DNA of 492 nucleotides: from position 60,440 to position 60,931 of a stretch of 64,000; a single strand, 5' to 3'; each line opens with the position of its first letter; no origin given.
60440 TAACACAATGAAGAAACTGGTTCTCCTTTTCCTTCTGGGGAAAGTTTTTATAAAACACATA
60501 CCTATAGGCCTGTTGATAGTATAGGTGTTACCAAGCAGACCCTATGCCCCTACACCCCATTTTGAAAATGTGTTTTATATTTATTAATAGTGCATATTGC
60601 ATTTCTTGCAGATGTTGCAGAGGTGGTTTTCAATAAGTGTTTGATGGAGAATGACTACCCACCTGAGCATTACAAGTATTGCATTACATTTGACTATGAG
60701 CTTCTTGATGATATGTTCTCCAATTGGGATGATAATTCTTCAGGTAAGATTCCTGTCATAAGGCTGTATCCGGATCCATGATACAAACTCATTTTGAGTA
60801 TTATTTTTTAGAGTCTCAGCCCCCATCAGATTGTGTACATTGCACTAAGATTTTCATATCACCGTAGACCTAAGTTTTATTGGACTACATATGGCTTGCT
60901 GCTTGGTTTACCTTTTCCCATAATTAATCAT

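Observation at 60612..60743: Opposite-orientation duplicate of a TRPA1 linker exon with both splice sites preserved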

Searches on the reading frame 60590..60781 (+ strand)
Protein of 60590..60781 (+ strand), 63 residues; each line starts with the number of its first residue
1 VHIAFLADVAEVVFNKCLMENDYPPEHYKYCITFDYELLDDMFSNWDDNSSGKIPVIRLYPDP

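Call 45: find_encoding_contigs(protein=window:60590-60781:+, flank=10000)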
Protein window:60590-60781:+ (63 aa): no gene with exactly this product is on record in the collection.
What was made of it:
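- Tried and rejected: An exact look-up of the copy's ORF in public assemblies found nothing on record (call 45).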
